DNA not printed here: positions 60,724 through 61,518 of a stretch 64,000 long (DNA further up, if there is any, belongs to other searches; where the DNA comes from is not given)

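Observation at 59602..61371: Fibritin with an internal foldon-like motif and an extra C-terminal C1q/TNF-like domain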

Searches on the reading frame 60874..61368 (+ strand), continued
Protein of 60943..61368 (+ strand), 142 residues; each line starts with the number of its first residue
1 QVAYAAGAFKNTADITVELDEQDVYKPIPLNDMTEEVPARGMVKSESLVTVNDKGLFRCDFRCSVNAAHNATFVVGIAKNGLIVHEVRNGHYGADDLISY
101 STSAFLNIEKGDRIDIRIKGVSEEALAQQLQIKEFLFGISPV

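Call 87: fold_search(model_id=the predicted structure, library=pdb)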
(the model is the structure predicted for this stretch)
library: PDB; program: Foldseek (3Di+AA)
matches with E <= 10: 1837; with E <= 0.001: 286
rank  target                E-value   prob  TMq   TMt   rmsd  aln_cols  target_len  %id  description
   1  7r1m_A                3.6e-07  1.00  0.60  0.63   4.2       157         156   16  Crystal structure of ExsFA, a Bacillus cereus spore exosporium protein (released 2023-02-15)
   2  7r1m_B                4.0e-07  1.00  0.60  0.64   4.3       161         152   15  Crystal structure of ExsFA, a Bacillus cereus spore exosporium protein (released 2023-02-15)
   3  9h3d_E                5.4e-07  1.00  0.54  0.59   5.4       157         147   15  F-ENA exosporium anchoring complex between ExsF and a peptide derived from the N-terminus of F-Anchor (released 2025-03-12)
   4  8d02                  6.0e-07  1.00  0.60  0.67   4.7       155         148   15  Crystal Structure of Bacillus anthracis BxpB (released 2023-05-24)
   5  9eul                  6.0e-07  1.00  0.60  0.29   3.8       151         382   16  Cryo-EM structure of Staphylococcus aureus bacteriophage phi812 central spike protein - knob and petal domains (released 2025-04-09)
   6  7r5i_C                6.7e-07  1.00  0.59  0.65   4.4       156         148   15  High resolution Crystal structure of ExsFA, a Bacillus cereus spore exosporium protein (released 2023-08-23)
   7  9lkk_F                1.1e-06  1.00  0.56  0.68   6.1       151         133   15  Crystal structure of C1ql1-gC1q hexamer (released 2025-12-17)
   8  4qq2_C                1.1e-06  1.00  0.56  0.69   6.1       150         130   14  Crystal structure of C1QL1 (released 2015-04-15)
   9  7r5i_B                1.1e-06  1.00  0.59  0.67   4.0       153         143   15  High resolution Crystal structure of ExsFA, a Bacillus cereus spore exosporium protein (released 2023-08-23)
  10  9h3d_D                1.3e-06  1.00  0.55  0.60   4.9       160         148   15  F-ENA exosporium anchoring complex between ExsF and a peptide derived from the N-terminus of F-Anchor (released 2025-03-12)
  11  1gr3                  1.6e-06  1.00  0.54  0.65   4.8       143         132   17  Structure of the human collagen X NC1 trimer (released 2002-02-14)
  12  4qqp                  1.7e-06  1.00  0.58  0.71   5.7       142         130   13  Crystal structure of C1QL3 mutant D207A (released 2015-04-15)
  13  4qql_C                2.0e-06  1.00  0.55  0.67   5.9       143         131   13  Crystal structure of C1QL3 in P1 space group (released 2015-04-22)
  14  4rgg_A                2.1e-06  1.00  0.57  0.26   5.3       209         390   12  Structure of the lactococcal phage 1358 receptor binding protein in complex with GlcNAc-1P (released 2014-10-15)
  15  1c3h_A                2.3e-06  1.00  0.50  0.59   6.4       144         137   14  ACRP30 CALCIUM COMPLEX (released 2003-12-09)
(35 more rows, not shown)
